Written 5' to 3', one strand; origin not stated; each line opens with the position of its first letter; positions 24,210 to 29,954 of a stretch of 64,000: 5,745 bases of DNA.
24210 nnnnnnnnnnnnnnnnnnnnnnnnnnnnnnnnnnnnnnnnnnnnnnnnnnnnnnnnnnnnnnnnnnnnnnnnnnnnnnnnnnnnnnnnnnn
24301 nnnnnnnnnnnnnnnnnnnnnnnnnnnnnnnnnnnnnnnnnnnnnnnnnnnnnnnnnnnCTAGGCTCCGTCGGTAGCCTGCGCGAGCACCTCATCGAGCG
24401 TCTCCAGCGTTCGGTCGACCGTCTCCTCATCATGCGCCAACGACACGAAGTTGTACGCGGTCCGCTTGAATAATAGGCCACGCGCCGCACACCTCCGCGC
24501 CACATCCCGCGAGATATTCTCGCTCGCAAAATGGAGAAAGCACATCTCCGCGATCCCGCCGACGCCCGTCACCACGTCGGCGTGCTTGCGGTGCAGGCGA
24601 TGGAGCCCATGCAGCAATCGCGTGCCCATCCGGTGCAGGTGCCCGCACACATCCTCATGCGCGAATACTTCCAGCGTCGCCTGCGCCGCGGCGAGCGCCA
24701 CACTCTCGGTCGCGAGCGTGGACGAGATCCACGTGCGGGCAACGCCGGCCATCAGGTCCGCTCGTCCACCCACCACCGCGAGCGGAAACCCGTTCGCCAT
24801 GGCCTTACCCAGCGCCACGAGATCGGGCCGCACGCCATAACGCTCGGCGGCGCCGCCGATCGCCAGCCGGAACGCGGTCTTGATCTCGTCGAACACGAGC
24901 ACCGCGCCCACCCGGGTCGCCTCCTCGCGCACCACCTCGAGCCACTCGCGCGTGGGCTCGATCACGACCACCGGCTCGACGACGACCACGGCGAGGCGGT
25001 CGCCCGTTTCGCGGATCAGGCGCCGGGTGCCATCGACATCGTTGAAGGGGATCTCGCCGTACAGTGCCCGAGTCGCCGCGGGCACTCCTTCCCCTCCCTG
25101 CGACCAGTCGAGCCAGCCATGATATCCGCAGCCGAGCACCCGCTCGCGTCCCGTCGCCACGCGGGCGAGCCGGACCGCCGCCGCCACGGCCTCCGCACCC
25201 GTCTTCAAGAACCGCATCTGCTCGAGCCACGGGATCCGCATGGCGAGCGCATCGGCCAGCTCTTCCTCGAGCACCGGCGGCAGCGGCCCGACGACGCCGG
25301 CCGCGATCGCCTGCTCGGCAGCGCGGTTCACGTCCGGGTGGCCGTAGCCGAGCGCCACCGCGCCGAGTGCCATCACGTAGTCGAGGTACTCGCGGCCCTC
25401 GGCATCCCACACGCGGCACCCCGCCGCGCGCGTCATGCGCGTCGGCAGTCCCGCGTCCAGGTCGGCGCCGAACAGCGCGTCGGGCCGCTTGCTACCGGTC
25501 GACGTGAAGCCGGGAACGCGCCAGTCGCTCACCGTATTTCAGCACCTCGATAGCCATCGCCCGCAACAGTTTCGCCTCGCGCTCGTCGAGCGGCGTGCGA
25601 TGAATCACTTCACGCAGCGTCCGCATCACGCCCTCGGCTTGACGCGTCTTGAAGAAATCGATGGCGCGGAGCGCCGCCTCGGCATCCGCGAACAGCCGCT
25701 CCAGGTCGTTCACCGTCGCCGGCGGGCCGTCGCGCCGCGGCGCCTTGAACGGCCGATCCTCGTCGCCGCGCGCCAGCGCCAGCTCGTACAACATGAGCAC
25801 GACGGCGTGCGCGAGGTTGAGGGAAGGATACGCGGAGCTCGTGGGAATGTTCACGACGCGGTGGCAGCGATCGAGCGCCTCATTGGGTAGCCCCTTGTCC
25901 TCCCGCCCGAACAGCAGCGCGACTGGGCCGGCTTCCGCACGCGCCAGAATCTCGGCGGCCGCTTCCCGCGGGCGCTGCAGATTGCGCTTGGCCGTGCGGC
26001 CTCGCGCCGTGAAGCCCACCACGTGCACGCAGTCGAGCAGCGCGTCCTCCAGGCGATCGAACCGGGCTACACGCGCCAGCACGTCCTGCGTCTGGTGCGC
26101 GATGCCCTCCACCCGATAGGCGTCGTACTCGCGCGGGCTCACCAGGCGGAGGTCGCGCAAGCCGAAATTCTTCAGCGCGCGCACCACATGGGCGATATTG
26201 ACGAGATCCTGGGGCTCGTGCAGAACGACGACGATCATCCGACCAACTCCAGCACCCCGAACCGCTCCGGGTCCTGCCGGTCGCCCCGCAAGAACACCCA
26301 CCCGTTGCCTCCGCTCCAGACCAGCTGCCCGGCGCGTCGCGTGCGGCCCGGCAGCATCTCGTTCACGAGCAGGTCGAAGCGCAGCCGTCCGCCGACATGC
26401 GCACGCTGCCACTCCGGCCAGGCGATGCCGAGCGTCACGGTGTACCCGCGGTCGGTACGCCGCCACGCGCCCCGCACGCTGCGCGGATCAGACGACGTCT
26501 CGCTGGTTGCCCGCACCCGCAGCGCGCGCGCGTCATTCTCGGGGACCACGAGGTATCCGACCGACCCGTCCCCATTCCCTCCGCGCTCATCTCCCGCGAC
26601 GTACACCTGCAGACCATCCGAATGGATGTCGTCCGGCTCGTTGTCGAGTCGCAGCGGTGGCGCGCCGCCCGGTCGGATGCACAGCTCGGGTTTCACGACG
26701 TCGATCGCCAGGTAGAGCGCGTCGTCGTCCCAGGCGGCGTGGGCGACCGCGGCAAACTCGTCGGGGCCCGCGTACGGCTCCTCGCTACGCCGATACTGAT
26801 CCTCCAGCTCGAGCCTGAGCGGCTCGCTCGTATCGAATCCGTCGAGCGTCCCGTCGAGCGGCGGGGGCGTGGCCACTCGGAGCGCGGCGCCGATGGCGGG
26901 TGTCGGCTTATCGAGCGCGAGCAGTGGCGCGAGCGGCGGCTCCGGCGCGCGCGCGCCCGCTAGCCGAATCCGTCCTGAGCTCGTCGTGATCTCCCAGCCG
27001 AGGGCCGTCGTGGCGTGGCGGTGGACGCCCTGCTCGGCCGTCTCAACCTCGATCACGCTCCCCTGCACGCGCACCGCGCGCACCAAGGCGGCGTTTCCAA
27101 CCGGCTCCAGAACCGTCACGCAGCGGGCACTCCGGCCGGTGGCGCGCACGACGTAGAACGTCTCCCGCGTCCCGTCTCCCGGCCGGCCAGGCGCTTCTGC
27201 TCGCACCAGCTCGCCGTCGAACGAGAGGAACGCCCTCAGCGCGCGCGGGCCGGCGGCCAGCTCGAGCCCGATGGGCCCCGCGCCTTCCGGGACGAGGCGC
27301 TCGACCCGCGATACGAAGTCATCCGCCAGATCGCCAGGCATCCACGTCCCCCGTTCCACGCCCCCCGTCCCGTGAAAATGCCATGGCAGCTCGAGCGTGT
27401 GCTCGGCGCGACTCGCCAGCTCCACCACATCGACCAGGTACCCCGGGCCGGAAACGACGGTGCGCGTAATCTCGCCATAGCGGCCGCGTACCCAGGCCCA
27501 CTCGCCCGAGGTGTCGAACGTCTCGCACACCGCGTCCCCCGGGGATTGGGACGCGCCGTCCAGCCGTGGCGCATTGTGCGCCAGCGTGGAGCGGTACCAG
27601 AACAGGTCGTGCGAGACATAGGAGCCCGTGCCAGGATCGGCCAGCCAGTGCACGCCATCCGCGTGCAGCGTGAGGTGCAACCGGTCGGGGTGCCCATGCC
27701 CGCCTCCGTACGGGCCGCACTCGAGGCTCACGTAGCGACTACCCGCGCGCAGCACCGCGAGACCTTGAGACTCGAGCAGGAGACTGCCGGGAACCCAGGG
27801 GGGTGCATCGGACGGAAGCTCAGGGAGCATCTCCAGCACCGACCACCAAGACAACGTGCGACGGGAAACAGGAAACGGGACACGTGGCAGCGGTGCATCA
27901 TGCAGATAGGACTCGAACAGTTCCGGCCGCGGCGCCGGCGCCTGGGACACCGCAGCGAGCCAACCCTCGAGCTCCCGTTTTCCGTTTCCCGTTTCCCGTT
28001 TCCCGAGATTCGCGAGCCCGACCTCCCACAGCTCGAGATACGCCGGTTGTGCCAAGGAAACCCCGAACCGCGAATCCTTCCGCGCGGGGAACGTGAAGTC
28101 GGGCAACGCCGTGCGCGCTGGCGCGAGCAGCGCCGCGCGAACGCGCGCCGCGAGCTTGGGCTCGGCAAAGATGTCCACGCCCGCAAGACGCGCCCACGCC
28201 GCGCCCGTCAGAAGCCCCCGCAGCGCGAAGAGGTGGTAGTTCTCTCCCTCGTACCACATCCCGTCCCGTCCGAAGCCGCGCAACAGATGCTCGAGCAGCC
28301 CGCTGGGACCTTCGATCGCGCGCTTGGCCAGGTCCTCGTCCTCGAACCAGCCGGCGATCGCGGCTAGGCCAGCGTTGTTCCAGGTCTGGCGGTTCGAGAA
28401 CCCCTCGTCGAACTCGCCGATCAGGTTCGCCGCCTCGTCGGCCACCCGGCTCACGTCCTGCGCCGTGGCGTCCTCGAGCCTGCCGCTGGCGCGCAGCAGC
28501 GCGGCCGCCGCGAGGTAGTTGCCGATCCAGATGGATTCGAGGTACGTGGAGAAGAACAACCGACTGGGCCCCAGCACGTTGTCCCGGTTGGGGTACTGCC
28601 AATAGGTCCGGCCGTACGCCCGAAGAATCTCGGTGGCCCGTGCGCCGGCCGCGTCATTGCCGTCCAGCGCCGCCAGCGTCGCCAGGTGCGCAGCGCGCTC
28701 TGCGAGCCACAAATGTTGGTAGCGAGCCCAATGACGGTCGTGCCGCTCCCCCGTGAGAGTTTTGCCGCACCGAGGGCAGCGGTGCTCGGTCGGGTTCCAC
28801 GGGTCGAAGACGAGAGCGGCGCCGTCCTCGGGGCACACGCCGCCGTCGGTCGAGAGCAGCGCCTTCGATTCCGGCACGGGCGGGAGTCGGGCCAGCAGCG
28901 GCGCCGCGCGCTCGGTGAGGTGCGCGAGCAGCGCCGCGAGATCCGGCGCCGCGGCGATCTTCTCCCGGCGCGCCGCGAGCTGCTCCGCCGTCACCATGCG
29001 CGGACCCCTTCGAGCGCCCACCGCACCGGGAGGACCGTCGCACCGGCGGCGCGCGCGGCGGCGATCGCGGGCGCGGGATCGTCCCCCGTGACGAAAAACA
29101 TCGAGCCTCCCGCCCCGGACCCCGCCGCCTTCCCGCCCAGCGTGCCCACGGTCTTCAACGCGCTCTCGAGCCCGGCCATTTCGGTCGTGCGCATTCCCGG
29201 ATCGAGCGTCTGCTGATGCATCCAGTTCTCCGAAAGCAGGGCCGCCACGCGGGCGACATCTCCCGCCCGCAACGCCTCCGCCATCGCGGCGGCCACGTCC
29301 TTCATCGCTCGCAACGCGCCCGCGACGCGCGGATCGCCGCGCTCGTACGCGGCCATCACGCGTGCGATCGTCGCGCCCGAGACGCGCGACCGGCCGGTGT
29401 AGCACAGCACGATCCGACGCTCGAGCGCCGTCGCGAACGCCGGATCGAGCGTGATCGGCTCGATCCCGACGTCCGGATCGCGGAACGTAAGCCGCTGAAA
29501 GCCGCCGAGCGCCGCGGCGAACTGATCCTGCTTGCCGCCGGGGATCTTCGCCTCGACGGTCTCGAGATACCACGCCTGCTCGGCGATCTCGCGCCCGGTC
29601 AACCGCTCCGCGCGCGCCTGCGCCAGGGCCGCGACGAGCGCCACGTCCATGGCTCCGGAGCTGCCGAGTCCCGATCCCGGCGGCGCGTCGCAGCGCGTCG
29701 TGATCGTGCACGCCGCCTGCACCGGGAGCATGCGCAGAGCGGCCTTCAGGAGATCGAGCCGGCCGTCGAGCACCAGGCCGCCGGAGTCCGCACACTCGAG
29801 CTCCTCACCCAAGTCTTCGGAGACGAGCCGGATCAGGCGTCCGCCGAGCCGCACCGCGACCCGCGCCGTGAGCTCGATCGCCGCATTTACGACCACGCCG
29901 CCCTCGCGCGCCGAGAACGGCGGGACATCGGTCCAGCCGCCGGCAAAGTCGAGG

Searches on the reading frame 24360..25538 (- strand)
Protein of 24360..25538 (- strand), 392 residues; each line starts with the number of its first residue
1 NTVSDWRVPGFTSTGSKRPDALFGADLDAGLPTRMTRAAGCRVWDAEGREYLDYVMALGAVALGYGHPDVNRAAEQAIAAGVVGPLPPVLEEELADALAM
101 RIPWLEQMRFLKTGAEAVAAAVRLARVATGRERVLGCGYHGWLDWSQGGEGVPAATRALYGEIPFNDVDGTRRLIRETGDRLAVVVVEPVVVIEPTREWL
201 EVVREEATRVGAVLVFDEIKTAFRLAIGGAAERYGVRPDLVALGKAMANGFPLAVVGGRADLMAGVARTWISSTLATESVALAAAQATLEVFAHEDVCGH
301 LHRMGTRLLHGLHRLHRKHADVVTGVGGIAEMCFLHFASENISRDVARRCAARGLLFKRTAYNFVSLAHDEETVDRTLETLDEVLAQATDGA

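Call 22: search_protein_families(library=pfam, proteins=[window:24360-25538:-], max_evalue=0.00001)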
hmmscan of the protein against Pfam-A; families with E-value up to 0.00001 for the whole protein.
window:24360-25538:- (392 aa): 1 family
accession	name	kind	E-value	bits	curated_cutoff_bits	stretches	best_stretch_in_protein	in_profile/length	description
PF00202.27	Aminotran_3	-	1.4e-47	162.7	30.5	1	33-381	11-399/403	Aminotransferase class-III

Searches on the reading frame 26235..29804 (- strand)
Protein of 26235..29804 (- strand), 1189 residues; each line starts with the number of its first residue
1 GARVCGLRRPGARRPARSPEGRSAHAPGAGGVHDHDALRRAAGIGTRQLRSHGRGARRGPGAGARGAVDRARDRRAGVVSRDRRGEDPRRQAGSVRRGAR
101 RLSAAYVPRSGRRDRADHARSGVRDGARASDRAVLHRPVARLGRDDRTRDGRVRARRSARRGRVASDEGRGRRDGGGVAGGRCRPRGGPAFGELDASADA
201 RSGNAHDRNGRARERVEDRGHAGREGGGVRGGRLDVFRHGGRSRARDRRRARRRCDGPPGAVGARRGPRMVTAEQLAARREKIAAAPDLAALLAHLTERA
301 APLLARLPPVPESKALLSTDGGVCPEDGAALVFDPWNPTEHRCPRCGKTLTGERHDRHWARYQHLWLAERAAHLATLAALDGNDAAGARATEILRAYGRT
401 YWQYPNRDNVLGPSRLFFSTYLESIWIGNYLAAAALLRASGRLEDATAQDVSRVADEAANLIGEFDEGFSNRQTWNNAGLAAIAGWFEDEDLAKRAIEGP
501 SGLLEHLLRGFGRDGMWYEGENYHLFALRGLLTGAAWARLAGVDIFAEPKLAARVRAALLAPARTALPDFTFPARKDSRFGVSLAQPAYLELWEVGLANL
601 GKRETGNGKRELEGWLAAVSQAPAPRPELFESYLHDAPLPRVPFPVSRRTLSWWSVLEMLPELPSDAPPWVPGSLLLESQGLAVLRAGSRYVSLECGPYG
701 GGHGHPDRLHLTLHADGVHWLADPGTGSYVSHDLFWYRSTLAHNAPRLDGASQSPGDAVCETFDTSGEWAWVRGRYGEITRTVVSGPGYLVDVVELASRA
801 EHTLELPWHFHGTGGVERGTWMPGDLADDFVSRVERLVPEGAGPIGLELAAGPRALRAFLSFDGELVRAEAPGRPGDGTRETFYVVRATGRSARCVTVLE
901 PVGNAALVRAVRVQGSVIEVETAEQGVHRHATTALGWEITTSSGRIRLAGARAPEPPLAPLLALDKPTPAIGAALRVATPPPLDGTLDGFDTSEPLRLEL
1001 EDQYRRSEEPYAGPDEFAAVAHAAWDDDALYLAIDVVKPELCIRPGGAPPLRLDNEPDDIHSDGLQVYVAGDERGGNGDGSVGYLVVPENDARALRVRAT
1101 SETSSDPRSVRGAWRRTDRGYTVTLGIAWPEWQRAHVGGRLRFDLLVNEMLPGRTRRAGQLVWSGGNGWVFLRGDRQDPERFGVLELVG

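Call 23: search_protein_families(library=pfam, proteins=[window:26235-29804:-], max_evalue=0.00001)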
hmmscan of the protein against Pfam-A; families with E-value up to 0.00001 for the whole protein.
window:26235-29804:- (1189 aa): 3 families
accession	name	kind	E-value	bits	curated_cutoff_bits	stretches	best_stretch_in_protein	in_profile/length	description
PF07940.18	Hepar_II_III_C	-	6.3e-14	52.5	24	1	677-782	9-108/237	Heparinase II/III-like, C-terminal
PF06452.16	CBM9_1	-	2.5e-07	31.2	23.4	1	1012-1189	27-184/185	Carbohydrate family 9 binding domain-like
PF05426.18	Alginate_lyase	-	3.8e-06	27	22.2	1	341-548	31-251/275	Alginate lyase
